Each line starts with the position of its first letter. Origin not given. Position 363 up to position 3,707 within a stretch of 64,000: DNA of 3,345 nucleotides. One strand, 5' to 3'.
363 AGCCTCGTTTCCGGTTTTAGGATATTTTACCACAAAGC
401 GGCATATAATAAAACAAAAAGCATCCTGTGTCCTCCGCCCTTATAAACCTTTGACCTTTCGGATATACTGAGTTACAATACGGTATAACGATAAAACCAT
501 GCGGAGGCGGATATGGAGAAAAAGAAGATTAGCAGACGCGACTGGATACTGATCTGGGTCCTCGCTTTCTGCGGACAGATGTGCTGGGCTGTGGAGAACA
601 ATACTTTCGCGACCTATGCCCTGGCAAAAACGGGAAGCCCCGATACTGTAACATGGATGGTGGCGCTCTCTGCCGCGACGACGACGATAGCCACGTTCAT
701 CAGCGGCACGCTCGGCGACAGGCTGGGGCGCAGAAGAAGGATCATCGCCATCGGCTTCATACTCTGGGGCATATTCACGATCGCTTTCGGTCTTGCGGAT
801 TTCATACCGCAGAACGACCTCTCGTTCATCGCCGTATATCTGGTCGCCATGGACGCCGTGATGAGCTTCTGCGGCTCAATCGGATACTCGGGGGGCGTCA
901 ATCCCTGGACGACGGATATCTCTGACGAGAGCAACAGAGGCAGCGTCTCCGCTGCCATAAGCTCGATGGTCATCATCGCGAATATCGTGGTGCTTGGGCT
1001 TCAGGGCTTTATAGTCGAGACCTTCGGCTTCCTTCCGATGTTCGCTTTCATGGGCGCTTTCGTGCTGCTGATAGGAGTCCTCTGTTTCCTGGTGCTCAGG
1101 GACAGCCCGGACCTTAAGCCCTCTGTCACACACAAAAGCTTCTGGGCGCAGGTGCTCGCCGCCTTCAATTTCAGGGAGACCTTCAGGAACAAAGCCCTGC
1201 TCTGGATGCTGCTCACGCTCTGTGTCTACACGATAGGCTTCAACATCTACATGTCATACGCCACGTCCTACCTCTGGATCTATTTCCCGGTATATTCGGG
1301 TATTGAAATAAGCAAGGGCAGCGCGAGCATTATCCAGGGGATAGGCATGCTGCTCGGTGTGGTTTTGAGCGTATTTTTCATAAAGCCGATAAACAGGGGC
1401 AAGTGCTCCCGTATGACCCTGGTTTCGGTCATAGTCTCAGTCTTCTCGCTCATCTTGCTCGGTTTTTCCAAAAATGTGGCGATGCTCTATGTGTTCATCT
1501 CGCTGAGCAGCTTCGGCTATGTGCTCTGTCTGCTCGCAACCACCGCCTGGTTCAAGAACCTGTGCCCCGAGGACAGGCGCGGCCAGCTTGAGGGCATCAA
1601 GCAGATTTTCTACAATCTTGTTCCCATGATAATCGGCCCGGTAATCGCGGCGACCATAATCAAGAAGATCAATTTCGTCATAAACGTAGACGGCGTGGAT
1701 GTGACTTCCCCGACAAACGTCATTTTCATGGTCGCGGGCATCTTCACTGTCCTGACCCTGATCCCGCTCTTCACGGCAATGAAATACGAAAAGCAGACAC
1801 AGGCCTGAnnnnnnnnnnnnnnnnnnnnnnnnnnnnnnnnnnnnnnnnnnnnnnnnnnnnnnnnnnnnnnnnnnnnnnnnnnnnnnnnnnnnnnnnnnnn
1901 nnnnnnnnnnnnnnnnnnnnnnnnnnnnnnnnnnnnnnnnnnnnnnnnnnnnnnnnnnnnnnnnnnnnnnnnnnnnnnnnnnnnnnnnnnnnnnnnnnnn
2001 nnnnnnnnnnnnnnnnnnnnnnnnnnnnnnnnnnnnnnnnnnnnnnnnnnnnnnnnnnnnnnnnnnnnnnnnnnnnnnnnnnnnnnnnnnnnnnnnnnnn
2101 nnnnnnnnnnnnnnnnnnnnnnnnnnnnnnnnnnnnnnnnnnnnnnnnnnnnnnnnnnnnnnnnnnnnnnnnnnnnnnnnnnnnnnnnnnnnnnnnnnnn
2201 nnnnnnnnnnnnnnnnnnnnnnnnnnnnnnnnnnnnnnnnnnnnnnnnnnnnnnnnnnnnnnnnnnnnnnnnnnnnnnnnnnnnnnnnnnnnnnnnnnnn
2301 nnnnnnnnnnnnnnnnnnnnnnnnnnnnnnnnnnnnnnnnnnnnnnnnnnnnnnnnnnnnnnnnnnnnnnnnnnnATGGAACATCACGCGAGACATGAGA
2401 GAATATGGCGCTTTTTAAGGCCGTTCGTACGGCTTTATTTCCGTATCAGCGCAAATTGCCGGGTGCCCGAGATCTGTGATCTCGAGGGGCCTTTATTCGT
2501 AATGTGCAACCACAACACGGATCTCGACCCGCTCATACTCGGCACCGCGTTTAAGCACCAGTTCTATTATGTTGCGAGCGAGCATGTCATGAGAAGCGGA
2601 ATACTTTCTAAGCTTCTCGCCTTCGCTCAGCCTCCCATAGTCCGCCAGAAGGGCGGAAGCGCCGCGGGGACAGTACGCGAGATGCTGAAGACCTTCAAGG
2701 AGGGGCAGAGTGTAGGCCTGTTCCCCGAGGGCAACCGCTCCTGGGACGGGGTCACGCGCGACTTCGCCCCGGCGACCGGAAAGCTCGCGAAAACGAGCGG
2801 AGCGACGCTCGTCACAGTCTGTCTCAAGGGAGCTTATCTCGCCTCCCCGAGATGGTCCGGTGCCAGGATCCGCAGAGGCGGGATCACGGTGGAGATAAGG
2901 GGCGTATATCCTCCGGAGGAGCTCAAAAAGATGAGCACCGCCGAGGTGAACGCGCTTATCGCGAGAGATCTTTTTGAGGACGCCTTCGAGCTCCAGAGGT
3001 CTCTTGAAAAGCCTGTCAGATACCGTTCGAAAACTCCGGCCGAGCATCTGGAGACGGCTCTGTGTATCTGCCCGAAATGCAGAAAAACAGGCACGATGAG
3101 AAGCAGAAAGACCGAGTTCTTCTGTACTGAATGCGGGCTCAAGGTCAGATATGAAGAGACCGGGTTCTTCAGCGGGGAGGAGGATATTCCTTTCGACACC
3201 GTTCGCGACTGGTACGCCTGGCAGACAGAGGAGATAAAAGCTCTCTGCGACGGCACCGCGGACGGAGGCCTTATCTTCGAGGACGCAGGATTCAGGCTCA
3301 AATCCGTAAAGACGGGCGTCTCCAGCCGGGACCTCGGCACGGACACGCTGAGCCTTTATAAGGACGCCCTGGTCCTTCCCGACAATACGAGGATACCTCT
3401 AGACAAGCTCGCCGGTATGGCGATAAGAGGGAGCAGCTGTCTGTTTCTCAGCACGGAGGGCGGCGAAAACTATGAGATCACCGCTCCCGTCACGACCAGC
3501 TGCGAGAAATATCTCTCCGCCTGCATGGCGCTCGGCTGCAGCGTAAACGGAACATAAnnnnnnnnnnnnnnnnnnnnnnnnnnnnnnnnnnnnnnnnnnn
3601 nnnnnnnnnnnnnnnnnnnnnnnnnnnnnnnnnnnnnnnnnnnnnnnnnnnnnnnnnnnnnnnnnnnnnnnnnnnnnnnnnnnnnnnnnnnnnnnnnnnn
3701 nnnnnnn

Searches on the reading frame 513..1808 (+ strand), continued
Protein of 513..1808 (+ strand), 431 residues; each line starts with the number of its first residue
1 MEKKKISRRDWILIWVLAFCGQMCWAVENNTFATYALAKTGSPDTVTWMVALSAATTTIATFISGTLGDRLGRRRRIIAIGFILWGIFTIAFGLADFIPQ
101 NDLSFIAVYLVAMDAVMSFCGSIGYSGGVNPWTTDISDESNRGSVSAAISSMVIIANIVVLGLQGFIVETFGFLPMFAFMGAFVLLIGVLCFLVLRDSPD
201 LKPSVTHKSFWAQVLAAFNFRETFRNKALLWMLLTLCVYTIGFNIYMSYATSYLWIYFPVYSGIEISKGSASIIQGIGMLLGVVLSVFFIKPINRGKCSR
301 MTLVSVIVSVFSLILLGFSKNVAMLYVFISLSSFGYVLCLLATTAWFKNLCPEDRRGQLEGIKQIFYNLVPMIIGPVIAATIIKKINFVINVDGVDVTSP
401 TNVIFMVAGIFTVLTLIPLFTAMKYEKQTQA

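Call 76: search_solved_structures(query=A1, max_evalue=0.01)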
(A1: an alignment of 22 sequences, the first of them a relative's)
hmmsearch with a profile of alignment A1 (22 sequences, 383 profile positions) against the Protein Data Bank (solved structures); distinct sequences matched with E-value up to 0.01: 4.
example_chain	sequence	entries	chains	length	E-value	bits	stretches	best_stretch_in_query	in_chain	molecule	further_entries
1g8y_A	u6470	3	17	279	2.3e-05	26.7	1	91-234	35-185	REGULATORY PROTEIN REPA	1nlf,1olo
5lkm_A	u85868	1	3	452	4.5e-05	25.7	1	73-232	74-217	DNA repair protein RadA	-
8rxc_D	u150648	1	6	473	5e-05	25.6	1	73-232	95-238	DNA repair protein RadA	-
8e2l_C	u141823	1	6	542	0.00018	23.7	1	54-261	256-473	Twinkle mtDNA helicase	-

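Call 77: fold_search(model_id=the predicted structure, library=pdb)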
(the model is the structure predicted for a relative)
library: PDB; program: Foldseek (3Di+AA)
matches with E <= 10: 1403; with E <= 0.001: 604
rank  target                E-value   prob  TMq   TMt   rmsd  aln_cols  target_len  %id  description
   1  8e2l_A                3.8e-11  1.00  0.41  0.39  16.3       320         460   16  Structure of Lates calcarifer Twinkle helicase with ATP and DNA (released 2022-11-02)
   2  8e2l_B                9.4e-11  1.00  0.41  0.38  16.4       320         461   16  Structure of Lates calcarifer Twinkle helicase with ATP and DNA (released 2022-11-02)
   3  9dls_C                1.2e-10  1.00  0.44  0.43   9.9       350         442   15  Vibrio cholerae DnaB (released 2025-07-16)
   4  8e2l_E                2.0e-10  1.00  0.40  0.62   4.0       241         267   17  Structure of Lates calcarifer Twinkle helicase with ATP and DNA (released 2022-11-02)
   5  4esv_B                2.3e-10  1.00  0.37  0.36  15.7       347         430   15  A New Twist on the Translocation Mechanism of Helicases from the Structure of DnaB with its Substrates (released 2012-10-24)
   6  9omz_B                2.4e-10  1.00  0.42  0.55   6.9       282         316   15  Cryo-EM structure of a pentameric RAD51-XRCC3-RAD51C-RAD51D-XRCC2 (51-X3CDX2) complex. (released 2026-04-01)
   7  8e2l_F                2.6e-10  1.00  0.39  0.63   4.0       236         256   17  Structure of Lates calcarifer Twinkle helicase with ATP and DNA (released 2022-11-02)
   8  4esv_F                2.9e-10  1.00  0.42  0.43   6.5       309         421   17  A New Twist on the Translocation Mechanism of Helicases from the Structure of DnaB with its Substrates (released 2012-10-24)
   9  7t22_A                3.5e-10  1.00  0.44  0.43  10.4       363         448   17  E. coli DnaB bound to three DnaG C-terminal domains, ssDNA, ADP and AlF4 (released 2023-01-18)
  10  4esv_J                4.4e-10  1.00  0.42  0.43   8.8       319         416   16  A New Twist on the Translocation Mechanism of Helicases from the Structure of DnaB with its Substrates (released 2012-10-24)
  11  9e6l_B                4.4e-10  1.00  0.41  0.53   5.5       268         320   16  Cryo-EM structure of yeast Rad51 nucleoprotein filament bound to Rad54peptide (released 2025-01-22)
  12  4esv_I                4.7e-10  1.00  0.41  0.42  10.6       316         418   16  A New Twist on the Translocation Mechanism of Helicases from the Structure of DnaB with its Substrates (released 2012-10-24)
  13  4esv_A                5.3e-10  1.00  0.40  0.41  11.4       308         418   16  A New Twist on the Translocation Mechanism of Helicases from the Structure of DnaB with its Substrates (released 2012-10-24)
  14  9dls_D                5.3e-10  1.00  0.44  0.43  14.6       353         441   16  Vibrio cholerae DnaB (released 2025-07-16)
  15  6n9v_C                6.0e-10  1.00  0.43  0.65   4.1       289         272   13  Structure of bacteriophage T7 lagging-strand DNA polymerase (D5A/E7A) and gp4 (helicase/primase) bound to DNA includin (released 2019-03-06)
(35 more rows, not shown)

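Call 88: search_dna_similar(query=P0069, collection=plasmids, mode=protein, max_rows=15, max_evalue=1e-20)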
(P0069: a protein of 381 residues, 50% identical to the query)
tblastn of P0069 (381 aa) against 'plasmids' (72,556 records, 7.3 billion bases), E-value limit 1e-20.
Records with a match: 6; places in all: 8; records where one place covers at least 80% of the query: 4.
Best place of each record, by identity: 60-80% 1; <60% 5.
By first word of the organism name: Subdoligranulum 2; Enterococcus 2; Tsukamurella 1; Nonomuraea 1.
By predicted mobility (MOB-suite, as given by PLSDB): non-mobilizable 4; mobilizable 2.
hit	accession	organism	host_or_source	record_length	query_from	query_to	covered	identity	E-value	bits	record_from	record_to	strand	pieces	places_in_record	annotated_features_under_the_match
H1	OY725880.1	Subdoligranulum variabile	-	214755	2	381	100%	62.4%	2e-148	471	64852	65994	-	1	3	none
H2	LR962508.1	Enterococcus faecalis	-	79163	59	373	83%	38.9%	5e-57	207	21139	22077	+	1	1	none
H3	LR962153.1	Enterococcus faecalis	-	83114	59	373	83%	38.9%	5e-57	207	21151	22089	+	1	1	none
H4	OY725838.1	Subdoligranulum variabile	-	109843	59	378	84%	37.0%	5e-54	199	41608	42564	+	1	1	record has no annotation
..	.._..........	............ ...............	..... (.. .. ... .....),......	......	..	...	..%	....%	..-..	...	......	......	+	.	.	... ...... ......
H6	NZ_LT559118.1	Nonomuraea gerenzanensis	-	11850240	79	293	55%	34.3%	4e-24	138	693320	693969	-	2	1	none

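Call 89: search_dna_similar(query=P0002, collection=phages, mode=protein, max_rows=12, max_evalue=1e-15)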
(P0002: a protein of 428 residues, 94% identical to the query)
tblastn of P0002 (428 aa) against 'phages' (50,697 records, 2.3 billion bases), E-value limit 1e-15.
Records with a match: 7; places in all: 7; records where one place covers at least 80% of the query: 1.
Best place of each record, by identity: <60% 7.
By first word of the organism name: Bacteriophage 6; Streptococcus 1.
By host as written in the record: - 6; Streptococcus suis ZKB4 1.
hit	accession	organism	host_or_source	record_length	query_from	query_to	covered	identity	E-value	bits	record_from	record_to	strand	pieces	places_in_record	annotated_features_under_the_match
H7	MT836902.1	Bacteriophage sp.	human fecal samples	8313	92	408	74%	45.0%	3e-89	301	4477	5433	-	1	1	record has no annotation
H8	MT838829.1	Bacteriophage sp.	human fecal samples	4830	56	406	82%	39.7%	8e-78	268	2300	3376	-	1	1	record has no annotation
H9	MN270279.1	Streptococcus phage phi-SsuZKB4_rum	Streptococcus suis ZKB4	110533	93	408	74%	34.6%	6e-47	179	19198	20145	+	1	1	hypothetical protein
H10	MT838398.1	Bacteriophage sp.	human fecal samples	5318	103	354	59%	36.5%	4e-34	140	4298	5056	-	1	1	record has no annotation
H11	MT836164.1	Bacteriophage sp.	human fecal samples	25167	112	362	59%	33.8%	3e-31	132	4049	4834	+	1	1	record has no annotation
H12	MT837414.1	Bacteriophage sp.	human fecal samples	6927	88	293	48%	39.0%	4e-34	140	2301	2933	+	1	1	record has no annotation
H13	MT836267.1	Bacteriophage sp.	human fecal samples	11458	103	328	53%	32.1%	2e-21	103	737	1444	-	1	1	record has no annotation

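Call 93: find_homologous_proteins(query=L053:8767-9780:-, max_evalue=1e-40)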
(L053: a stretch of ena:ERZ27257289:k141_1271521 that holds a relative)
Query L053:8767-9780:- (337 aa): 7 proteins with E <= 1e-40 among 2034 candidates.
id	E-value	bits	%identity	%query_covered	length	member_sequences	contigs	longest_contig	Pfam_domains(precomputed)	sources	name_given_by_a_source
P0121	4.3e-218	741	99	100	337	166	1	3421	PF13280.13,PF25583.2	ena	-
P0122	9.8e-195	664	89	100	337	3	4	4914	PF13280.13,PF25583.2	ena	-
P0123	1.2e-190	651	85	100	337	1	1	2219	PF13280.13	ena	-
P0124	2.5e-52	196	36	96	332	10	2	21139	PF13280.13,PF25583.2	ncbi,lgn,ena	-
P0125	3.7e-52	196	35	97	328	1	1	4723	PF13280.13,PF25583.2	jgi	-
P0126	8.6e-47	178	31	97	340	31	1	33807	PF13280.13,PF25583.2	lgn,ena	-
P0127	1.6e-45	174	33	96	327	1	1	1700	PF13280.13,PF25583.2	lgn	-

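Call 94: find_encoding_contigs(protein=P0124, flank=9000, max_places=3)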
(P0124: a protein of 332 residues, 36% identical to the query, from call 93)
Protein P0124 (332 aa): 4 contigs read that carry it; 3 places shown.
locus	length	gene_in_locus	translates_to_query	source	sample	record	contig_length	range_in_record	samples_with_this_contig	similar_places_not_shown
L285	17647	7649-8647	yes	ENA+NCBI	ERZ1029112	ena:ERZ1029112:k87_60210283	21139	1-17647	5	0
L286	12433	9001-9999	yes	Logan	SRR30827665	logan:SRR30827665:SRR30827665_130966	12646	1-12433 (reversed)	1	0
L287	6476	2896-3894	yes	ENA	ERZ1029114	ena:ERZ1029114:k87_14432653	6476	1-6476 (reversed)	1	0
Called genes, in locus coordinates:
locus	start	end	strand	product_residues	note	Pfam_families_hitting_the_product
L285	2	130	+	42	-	?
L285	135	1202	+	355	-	PF02687:FtsX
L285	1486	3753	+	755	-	PF08531:Bac_rhamnosid_N, PF05592:Bac_rhamnosid, PF17389:Bac_rhamnosid6H, PF17390:Bac_rhamnosid_C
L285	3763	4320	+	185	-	PF00583:Acetyltransf_1, PF13302:Acetyltransf_3, PF13508:Acetyltransf_7 (weak)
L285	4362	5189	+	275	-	PF13353:Fer4_12, PF04055:Radical_SAM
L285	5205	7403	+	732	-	PF02901:PFL-like, PF01228:Gly_radical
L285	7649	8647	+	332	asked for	PF13280:WYL, PF25583:WCX (weak)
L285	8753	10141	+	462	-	-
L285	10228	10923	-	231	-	-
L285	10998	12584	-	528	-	-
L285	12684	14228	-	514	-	PF00963:Cohesin (weak)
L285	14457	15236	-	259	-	PF00881:Nitroreductase (faint), PF14512:TM1586_NiRdase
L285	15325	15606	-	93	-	-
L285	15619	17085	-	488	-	PF09924:LPG_synthase_C, PF13302:Acetyltransf_3, PF00583:Acetyltransf_1 (weak)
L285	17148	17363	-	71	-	PF08984:DUF1858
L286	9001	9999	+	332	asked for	PF13280:WYL, PF25583:WCX (weak)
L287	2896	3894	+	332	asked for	PF13280:WYL, PF25583:WCX (weak)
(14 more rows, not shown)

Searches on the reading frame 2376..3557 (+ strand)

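Call 39: search_protein_families(library=pfam, proteins=[window:2376-3557:+], max_evalue=0.01)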
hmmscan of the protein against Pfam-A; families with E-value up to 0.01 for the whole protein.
window:2376-3557:+ (393 aa): 1 family
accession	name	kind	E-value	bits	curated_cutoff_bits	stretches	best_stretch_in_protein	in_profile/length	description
PF01553.26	Acyltransferase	-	8.7e-15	55.1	23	1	35-150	11-131/132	Acyltransferase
